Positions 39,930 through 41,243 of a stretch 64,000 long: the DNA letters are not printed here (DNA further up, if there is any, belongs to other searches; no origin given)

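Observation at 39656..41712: Small type IV pilin gene followed by a TQxA-motif surface protein and an atypical sortase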

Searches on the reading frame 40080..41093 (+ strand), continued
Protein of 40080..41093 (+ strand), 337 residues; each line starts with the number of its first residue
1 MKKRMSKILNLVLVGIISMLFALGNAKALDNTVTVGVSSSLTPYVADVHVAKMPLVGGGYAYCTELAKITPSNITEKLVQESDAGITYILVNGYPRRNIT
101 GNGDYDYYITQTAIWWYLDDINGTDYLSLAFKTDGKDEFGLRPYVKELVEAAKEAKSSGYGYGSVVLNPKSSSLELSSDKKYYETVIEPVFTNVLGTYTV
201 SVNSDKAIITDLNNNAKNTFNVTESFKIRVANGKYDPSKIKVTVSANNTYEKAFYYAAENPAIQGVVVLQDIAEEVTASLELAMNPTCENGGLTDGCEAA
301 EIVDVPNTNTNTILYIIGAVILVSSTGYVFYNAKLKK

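Call 43: fold_search(model_id=the predicted structure, library=pdb)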
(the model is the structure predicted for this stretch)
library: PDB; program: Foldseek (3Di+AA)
matches with E <= 10: 816; with E <= 0.001: 8
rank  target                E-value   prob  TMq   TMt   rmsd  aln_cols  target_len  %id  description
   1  6fwv_B                1.5e-15  1.00  0.57  0.39   4.2       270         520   18  The Bacillus anthracis TIE protein (released 2018-08-08)
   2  6fwv_A                2.3e-15  1.00  0.57  0.38   4.2       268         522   18  The Bacillus anthracis TIE protein (released 2018-08-08)
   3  6fwy_A                4.2e-14  1.00  0.56  0.66   4.7       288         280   14  Thioester domain of the Enterococcus faecium TIE86 protein (released 2018-08-08)
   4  6fwy_C                1.6e-13  1.00  0.55  0.65   4.8       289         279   13  Thioester domain of the Enterococcus faecium TIE86 protein (released 2018-08-08)
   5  4c0z_C                1.3e-04  0.99  0.23  0.33  16.9       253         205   15  The N-terminal domain of the Streptococcus pyogenes pilus tip adhesin Cpa (released 2013-11-20)
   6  4c0z_E                1.9e-04  0.99  0.23  0.34  17.1       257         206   15  The N-terminal domain of the Streptococcus pyogenes pilus tip adhesin Cpa (released 2013-11-20)
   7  4c0z_A                2.0e-04  0.99  0.23  0.34  17.2       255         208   15  The N-terminal domain of the Streptococcus pyogenes pilus tip adhesin Cpa (released 2013-11-20)
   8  4c0z_F                2.6e-04  0.99  0.23  0.34  17.2       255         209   15  The N-terminal domain of the Streptococcus pyogenes pilus tip adhesin Cpa (released 2013-11-20)
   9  5a0l_A                2.3e-03  0.99  0.23  0.35  14.5       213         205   18  N-terminal thioester domain of fibronectin-binding protein SfbI from Streptococcus pyogenes (released 2015-06-03)
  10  2xic_B                3.8e-03  0.60  0.21  0.17  24.6       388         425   10  Pilus-presented adhesin, Spy0125 (Cpa), P212121 form (ESRF data) (released 2010-08-04)
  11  2xid_A                5.0e-03  0.63  0.22  0.19  23.3       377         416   11  Pilus-presented adhesin, Spy0125 (Cpa), P212121 form (DLS) (released 2010-08-04)
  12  2xid_B                1.1e-02  0.57  0.23  0.19  24.0       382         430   11  Pilus-presented adhesin, Spy0125 (Cpa), P212121 form (DLS) (released 2010-08-04)
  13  4bug_A                1.3e-02  0.57  0.24  0.20  22.5       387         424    9  Pilus-presented adhesin, Spy0125 (Cpa), Cys426Ala mutant (released 2013-10-09)
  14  2xic_A                1.4e-02  0.41  0.21  0.17  23.3       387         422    9  Pilus-presented adhesin, Spy0125 (Cpa), P212121 form (ESRF data) (released 2010-08-04)
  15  3k4d_A                1.8e-02  0.69  0.12  0.08  12.3       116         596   10  Crystal structure of E. coli beta-glucuronidase with the glucaro-d-lactam inhibitor bound (released 2010-11-17)
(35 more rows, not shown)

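Call 67: search_solved_structures(query=A2, max_evalue=0.001, show_alignments=3)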
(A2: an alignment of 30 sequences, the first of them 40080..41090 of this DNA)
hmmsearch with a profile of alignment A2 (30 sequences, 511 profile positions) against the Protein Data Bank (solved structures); distinct sequences matched with E-value up to 0.001: 51.
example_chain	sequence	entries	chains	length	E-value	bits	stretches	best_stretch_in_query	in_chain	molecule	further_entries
6fwv_A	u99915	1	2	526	1e-64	222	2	50-459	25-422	Collagen Adhesion protein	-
9vo5_B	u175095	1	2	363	1.4e-21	79.7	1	260-483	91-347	SpaA-like prealbumin fold domain-containing protein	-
9vo4_B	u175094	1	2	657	6.7e-21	77.4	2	261-429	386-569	SpaA-like prealbumin fold domain-containing protein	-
4oq1_A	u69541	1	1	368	1.7e-18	69.5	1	327-480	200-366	Cell wall surface anchor family protein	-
8bdw_A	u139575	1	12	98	1.4e-15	59.9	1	294-377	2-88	Cell surface adherence protein,collagen-binding domain, LPXTG-motif cell wall anchor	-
6m7c_A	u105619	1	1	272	6e-15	57.8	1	295-382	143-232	Pilus assembly protein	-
7bvx_A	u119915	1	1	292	7.8e-15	57.4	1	295-382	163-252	Pilus assembly protein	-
3kpt_A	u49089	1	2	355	9.6e-15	57.1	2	294-382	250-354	Collagen adhesion protein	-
3rkp_A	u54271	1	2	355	1e-14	57.1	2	293-471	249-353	Collagen adhesion protein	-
2x5p_A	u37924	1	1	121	1.5e-13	53.2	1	284-393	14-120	FIBRONECTIN BINDING PROTEIN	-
4mli_A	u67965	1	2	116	5.7e-13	51.3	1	284-372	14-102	Fibronectin binding protein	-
6m3y_A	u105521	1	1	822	7.2e-13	50.9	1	295-382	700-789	Pilus assembly protein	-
6m48_A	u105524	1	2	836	7.6e-13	50.9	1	295-382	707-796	SpaC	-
4mls_A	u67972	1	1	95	1.7e-12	49.7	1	295-372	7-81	Fibronectin binding protein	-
9oj3_A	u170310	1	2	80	5.3e-12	48.1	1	295-371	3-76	Fibronectin binding protein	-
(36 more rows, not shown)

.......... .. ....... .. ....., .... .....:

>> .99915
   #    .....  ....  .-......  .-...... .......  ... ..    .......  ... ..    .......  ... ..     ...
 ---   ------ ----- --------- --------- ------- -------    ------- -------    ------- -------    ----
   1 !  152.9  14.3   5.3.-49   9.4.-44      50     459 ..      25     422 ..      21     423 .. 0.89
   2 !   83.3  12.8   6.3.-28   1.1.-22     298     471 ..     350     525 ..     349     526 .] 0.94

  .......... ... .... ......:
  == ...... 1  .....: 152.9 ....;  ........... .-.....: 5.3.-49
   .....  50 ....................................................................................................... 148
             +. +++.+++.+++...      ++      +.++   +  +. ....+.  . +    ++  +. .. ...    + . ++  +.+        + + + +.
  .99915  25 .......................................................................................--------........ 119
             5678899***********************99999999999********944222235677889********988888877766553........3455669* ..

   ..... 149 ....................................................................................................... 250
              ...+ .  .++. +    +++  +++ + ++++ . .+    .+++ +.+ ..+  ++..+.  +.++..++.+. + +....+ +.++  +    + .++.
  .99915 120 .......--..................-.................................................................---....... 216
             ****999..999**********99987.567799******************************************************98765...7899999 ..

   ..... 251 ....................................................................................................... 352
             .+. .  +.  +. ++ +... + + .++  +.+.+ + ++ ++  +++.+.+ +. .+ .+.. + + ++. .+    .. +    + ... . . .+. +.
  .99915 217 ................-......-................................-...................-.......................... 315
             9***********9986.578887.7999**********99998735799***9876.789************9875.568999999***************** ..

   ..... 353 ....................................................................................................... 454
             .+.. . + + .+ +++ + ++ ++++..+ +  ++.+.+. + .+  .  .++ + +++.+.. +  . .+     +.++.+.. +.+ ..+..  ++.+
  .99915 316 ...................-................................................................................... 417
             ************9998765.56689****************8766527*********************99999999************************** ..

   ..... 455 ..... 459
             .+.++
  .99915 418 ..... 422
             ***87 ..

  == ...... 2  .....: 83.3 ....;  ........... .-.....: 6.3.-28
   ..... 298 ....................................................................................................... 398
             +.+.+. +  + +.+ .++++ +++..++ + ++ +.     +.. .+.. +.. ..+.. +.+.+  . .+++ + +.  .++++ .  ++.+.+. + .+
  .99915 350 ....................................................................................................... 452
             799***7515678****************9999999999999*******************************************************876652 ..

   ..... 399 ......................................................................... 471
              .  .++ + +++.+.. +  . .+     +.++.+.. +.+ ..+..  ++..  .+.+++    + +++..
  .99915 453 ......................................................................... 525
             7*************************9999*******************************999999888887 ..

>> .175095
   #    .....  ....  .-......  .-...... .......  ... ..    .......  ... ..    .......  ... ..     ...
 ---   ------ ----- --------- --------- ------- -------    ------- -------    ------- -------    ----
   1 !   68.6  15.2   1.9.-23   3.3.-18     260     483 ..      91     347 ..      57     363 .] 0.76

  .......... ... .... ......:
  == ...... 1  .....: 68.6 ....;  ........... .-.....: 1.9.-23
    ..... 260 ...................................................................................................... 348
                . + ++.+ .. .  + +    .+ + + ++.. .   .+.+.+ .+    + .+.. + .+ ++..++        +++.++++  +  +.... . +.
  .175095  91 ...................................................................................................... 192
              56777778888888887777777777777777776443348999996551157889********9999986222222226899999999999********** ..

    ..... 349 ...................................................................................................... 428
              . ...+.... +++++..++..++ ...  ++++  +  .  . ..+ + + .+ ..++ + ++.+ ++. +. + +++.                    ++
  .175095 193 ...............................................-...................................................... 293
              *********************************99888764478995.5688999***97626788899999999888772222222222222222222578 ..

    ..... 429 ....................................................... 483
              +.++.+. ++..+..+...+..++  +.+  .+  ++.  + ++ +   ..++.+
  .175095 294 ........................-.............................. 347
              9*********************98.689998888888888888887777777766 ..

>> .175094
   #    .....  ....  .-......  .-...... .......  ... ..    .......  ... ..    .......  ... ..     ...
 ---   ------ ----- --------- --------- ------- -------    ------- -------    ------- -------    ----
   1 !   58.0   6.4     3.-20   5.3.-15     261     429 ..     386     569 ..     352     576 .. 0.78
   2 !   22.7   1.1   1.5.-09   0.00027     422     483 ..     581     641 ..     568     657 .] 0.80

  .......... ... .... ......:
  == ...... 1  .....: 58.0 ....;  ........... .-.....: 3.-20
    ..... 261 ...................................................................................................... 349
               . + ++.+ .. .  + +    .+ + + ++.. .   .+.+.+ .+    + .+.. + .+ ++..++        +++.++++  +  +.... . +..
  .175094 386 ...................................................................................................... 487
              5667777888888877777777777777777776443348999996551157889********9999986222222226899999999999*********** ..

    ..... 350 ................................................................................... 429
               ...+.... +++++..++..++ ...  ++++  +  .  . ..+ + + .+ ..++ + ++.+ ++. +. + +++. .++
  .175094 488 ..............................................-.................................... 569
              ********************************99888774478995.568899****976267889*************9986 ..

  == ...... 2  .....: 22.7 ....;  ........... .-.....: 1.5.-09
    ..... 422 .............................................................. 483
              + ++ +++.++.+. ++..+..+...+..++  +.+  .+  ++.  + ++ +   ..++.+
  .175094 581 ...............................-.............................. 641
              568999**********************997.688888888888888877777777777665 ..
